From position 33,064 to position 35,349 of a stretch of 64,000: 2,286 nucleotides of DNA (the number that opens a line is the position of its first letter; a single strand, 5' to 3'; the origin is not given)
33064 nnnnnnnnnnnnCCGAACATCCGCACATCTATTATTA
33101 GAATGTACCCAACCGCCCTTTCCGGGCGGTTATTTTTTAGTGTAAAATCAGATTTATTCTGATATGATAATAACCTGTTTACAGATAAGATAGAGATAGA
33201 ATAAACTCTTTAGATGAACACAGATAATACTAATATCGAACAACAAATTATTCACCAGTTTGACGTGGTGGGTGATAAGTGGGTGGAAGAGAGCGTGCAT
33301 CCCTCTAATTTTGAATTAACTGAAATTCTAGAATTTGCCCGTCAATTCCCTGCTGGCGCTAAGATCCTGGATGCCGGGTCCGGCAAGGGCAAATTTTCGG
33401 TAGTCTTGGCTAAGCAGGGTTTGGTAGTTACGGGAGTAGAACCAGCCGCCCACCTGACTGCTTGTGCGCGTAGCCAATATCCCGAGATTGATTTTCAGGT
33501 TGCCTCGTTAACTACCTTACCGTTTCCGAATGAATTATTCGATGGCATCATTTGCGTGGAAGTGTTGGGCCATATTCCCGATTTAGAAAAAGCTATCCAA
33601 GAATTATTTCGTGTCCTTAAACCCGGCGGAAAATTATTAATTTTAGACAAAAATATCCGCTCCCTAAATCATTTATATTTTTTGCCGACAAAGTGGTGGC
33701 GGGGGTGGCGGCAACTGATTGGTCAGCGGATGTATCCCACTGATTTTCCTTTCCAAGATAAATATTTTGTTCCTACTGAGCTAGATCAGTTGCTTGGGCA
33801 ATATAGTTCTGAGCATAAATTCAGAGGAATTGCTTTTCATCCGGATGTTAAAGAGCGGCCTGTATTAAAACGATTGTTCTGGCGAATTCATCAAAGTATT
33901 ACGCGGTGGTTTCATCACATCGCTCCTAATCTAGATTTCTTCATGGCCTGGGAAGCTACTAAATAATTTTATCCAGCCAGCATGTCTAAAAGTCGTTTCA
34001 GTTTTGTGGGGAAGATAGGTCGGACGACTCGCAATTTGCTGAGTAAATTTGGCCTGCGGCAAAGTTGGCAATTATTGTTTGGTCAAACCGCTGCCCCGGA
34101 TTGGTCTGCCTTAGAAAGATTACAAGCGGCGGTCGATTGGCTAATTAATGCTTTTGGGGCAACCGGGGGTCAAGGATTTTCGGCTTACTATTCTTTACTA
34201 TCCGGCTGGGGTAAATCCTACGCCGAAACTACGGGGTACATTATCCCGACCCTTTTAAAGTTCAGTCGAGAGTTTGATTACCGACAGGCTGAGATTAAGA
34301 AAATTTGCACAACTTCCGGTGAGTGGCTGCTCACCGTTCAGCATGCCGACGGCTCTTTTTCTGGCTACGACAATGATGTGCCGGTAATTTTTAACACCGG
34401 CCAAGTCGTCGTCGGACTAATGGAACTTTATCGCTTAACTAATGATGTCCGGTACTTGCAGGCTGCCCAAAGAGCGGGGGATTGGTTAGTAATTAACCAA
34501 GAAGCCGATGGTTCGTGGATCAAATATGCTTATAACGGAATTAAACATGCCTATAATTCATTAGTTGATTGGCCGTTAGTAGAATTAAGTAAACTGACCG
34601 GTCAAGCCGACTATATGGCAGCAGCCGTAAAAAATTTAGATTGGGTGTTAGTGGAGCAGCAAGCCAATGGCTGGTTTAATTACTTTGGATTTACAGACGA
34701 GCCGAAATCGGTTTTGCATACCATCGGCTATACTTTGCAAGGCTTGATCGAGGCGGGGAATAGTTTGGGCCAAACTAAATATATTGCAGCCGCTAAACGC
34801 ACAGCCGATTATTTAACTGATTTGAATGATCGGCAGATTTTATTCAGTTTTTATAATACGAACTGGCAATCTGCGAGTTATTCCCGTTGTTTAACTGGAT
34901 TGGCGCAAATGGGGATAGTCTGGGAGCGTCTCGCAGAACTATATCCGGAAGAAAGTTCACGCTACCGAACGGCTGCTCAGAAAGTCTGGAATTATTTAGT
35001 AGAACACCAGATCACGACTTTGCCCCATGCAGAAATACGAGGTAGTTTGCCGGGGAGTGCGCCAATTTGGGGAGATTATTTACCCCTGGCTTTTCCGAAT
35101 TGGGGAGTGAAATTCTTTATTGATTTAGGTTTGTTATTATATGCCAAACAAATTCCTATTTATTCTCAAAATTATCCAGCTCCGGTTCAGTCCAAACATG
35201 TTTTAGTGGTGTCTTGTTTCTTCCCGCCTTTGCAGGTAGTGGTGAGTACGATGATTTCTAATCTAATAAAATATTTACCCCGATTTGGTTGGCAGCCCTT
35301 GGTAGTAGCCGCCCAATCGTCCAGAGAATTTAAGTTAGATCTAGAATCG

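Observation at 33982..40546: Three unusual fusion enzymes in one locus (toroid-GT, kinase-FkbM methyltransferase, P-loop-methyltransferase)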

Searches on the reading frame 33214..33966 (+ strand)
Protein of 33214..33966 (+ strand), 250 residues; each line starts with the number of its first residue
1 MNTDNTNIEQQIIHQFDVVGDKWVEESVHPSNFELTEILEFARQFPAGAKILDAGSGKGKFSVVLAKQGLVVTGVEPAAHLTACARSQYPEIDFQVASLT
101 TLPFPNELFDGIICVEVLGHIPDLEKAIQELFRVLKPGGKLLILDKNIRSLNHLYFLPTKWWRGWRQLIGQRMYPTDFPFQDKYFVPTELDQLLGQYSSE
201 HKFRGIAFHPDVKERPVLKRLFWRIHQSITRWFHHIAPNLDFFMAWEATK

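Call 6: search_protein_families(library=pfam, proteins=[window:33214-33966:+], max_evalue=0.001)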
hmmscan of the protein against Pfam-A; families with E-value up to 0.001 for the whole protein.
window:33214-33966:+ (250 aa): 7 families
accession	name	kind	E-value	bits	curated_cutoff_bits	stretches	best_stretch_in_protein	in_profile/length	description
PF08241.18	Methyltransf_11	-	1.8e-23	83.4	21.2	1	52-143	1-95/95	Methyltransferase domain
PF13489.12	Methyltransf_23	-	5e-21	75.6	27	1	38-165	13-135/164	Methyltransferase domain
PF13649.12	Methyltransf_25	-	1.3e-19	71.1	27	1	51-139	1-97/97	Methyltransferase domain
PF13847.12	Methyltransf_31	-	1.4e-14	54.5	27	1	48-147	4-113/145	Methyltransferase domain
PF08242.18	Methyltransf_12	-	7.4e-12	46.3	30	1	52-141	1-98/98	Methyltransferase domain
PF01209.24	Ubie_methyltran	-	8e-09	35.6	20.1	1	87-146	95-154/233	ubiE/COQ5 methyltransferase family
PF05401.17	NodS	-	0.00016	22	24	1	18-142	14-143/201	Nodulation protein S (NodS)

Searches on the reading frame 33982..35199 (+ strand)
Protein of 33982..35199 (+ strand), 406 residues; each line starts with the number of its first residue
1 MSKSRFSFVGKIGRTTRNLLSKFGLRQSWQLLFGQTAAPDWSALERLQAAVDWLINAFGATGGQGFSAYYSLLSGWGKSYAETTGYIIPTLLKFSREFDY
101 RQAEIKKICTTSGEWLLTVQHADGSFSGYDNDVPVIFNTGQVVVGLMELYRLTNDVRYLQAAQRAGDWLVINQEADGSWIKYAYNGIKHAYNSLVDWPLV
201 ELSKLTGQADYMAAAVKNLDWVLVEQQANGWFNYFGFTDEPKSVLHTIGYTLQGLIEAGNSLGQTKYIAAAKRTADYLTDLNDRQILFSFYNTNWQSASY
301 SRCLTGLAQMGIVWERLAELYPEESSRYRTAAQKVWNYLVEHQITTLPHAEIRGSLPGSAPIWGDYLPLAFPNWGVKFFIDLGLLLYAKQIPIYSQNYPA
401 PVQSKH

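Call 44: predict_structure(alignment_id=A3)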
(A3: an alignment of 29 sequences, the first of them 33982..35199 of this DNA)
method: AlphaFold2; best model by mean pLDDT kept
length: 406 residues; sequences in the alignment: 29
mean_pLDDT: 91.5   pTM: 0.90
mean pLDDT of the five models: 91.5, 91.4, 91.3, 91.2, 90.9
residues with pLDDT >= 90: 329; 70-90: 48; 50-70: 13; < 50: 16
segments of 3 or more residues with pLDDT < 50: 1-4, 395-406
pLDDT, mean of each block of 10 residues (from residue 1): 53 73 76 72 95 98 97 94 98 96 98 99 97 96 98 98 99 98 93 98 98 99 97 88 95 99 98 98 95 94 98 98 97 97 88 94 92 98 92 49 41
secondary structure, 60 per line:
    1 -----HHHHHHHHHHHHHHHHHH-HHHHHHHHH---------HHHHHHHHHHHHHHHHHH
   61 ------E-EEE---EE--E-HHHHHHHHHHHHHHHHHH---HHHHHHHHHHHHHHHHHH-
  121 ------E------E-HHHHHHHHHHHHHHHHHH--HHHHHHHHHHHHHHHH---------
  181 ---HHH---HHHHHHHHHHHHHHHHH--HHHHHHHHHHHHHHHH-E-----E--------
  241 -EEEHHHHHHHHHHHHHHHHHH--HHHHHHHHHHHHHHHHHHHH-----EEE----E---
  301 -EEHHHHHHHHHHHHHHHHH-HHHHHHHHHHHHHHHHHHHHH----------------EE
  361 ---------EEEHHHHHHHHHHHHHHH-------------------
elements in order: H6-23 H25-33 H43-60 E69-71 H81-98 H102-119 H136-153 H156-171 H190-206 H209-224 E242-244 H245-262 H265-284 E290-292 H304-320 H322-342 E370-372 H373-387

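Call 56: search_solved_structures(query=A3, max_evalue=1, show_alignments=1)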
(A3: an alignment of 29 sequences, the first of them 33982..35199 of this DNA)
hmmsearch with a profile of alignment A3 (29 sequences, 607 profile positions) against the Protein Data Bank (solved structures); distinct sequences matched with E-value up to 1: 116 (the best 60 are shown).
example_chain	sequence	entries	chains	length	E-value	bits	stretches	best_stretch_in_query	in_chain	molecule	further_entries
3sqc_A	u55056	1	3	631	7.8e-18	67.8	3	106-205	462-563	SQUALENE--HOPENE CYCLASE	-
2sqc_A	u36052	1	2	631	1.3e-17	67.1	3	106-205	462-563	SQUALENE-HOPENE CYCLASE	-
1gsz_A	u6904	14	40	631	3.3e-17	65.7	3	106-205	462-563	SQUALENE--HOPENE CYCLASE | SQUALENE-HOPENE CYCLASE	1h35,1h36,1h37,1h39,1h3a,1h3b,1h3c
8j5z_A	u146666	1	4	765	6e-08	35.1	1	83-185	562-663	Terpene cyclase/mutase family member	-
1xxl_A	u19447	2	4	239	6.1e-08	35.1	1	426-574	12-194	YcgJ protein | ycgJ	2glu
7xkx_A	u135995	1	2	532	9.5e-08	34.4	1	107-221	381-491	SQHop_cyclase_C domain-containing protein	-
1w6k_A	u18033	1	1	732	1.5e-07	33.8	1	100-187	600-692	LANOSTEROL SYNTHASE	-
1w6j_A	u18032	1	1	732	1.5e-07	33.8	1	100-187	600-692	LANOSTEROL SYNTHASE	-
8zg0_A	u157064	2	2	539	2.3e-07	33.2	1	100-196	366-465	Squalene cyclase C-terminal domain-containing protein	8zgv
8zg1_A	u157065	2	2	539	2.3e-07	33.1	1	100-196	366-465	Squalene cyclase C-terminal domain-containing protein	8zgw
7xr7_A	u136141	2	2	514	2.6e-07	33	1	101-196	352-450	SQHop_cyclase_C domain-containing protein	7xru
7xqz_A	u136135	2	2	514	3.4e-07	32.6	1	100-196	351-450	SQHop_cyclase_C domain-containing protein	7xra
7xq4_A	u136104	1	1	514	3.4e-07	32.6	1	100-196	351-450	SQHop_cyclase_C domain-containing protein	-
8zg5_A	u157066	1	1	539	4.3e-07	32.3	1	100-196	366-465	Squalene cyclase C-terminal domain-containing protein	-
3mgg_A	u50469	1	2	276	6e-07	31.8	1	433-528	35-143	Methyltransferase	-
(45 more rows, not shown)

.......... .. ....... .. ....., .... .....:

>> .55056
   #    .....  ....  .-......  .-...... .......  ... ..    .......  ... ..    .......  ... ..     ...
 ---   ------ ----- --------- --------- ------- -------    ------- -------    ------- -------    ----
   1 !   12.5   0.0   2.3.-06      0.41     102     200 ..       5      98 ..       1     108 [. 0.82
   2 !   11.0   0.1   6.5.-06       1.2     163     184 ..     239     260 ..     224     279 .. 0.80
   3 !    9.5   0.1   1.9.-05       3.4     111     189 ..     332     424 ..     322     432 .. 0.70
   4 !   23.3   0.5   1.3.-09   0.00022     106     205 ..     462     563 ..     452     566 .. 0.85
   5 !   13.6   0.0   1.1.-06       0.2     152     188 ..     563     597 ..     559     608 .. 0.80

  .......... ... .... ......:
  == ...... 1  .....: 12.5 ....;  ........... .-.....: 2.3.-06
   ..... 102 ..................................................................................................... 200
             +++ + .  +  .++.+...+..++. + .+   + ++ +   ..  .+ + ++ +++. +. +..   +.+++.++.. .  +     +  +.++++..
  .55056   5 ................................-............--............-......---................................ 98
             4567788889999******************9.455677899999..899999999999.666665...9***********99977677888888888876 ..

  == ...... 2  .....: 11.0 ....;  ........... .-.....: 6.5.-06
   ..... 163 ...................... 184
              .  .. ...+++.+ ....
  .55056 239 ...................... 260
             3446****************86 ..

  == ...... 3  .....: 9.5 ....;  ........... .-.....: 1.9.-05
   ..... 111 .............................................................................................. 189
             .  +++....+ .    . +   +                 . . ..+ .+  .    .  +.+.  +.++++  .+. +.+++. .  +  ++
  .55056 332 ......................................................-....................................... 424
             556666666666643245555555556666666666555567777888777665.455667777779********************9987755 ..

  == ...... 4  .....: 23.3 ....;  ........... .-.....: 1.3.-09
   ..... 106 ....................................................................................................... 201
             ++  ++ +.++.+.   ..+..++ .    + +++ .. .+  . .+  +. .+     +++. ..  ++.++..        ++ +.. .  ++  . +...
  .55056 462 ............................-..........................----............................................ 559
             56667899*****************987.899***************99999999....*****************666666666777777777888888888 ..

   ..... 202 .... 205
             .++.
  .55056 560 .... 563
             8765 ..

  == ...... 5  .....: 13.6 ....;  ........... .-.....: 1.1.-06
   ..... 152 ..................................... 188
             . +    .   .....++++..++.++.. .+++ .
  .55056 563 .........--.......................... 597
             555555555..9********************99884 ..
